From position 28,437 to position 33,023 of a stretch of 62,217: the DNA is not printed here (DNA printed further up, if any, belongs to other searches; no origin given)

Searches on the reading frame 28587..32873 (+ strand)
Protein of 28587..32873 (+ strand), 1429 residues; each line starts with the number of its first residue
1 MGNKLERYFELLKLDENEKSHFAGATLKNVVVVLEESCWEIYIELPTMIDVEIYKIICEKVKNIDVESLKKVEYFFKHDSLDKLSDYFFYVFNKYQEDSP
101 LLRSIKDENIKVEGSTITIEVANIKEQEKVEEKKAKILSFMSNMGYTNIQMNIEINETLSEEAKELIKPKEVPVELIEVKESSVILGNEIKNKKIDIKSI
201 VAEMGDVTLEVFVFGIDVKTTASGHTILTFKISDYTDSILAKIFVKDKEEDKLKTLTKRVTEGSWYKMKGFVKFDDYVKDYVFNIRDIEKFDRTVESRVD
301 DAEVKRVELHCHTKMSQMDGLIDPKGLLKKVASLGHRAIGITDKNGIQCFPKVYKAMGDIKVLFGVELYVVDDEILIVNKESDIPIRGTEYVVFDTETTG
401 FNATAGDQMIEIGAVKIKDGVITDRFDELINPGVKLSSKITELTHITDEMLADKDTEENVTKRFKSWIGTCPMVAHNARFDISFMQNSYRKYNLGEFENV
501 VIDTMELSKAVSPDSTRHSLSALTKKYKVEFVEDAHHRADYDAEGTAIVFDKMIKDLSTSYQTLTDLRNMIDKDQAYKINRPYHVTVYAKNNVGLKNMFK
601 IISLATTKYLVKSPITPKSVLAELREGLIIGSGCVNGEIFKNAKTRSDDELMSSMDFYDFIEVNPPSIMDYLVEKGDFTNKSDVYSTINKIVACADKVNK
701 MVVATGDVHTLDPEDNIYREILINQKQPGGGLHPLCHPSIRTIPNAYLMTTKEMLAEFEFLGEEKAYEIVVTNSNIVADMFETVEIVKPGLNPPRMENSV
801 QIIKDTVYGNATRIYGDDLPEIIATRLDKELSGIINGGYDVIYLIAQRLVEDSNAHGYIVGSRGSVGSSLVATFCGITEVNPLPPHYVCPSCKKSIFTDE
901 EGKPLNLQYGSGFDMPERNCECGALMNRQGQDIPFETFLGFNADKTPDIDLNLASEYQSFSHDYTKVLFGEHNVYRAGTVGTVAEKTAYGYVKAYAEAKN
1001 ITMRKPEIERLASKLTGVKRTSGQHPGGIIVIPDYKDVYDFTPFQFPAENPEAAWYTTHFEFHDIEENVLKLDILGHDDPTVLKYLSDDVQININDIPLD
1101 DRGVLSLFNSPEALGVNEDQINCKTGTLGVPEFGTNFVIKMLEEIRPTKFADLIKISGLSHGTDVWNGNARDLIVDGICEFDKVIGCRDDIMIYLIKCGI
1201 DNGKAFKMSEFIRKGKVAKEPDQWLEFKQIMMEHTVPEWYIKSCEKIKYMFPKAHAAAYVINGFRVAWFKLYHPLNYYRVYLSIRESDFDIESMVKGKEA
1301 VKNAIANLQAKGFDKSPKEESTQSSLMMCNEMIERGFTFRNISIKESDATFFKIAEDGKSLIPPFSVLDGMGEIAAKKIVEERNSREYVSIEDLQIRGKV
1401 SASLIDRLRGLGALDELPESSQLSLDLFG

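Call 17: search_protein_families(library=pfam, proteins=[window:28587-32873:+], max_evalue=0.001)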
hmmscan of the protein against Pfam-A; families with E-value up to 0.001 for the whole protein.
window:28587-32873:+ (1429 aa): 9 families
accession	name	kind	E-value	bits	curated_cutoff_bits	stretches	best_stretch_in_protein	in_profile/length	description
PF07733.18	DNA_pol3_alpha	-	3.8e-54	184.5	23.9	1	802-1076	2-260/260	Bacterial DNA polymerase III alpha NTPase domain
PF00929.31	RNase_T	-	2.4e-37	129.4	24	1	392-550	1-164/164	Exonuclease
PF17657.6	DNA_pol3_finger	-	2e-23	83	22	1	1080-1232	2-163/166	Bacterial DNA polymerase III alpha subunit finger domain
PF02811.25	PHP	-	9.1e-23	81.8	26.4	1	308-643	1-133/164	PHP domain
PF14579.12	HHH_6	-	3.2e-09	37.3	25.6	1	1337-1419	2-85/90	Helix-hairpin-helix motif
PF14480.11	DNA_pol3_a_NI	-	3.1e-08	33.9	22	1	5-63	2-60/72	DNA polymerase III polC-type N-terminus I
PF16473.11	Rv2179c-like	-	2.8e-05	24.4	27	1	392-547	3-170/177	3'-5' exoribonuclease Rv2179c-like domain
PF01612.26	DNA_pol_A_exo1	-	5.1e-05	23.6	23.6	1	461-538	65-137/173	3'-5' exonuclease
PF01336.31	tRNA_anti-codon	-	0.00029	21.1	27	1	208-289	2-73/75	OB-fold nucleic acid binding domain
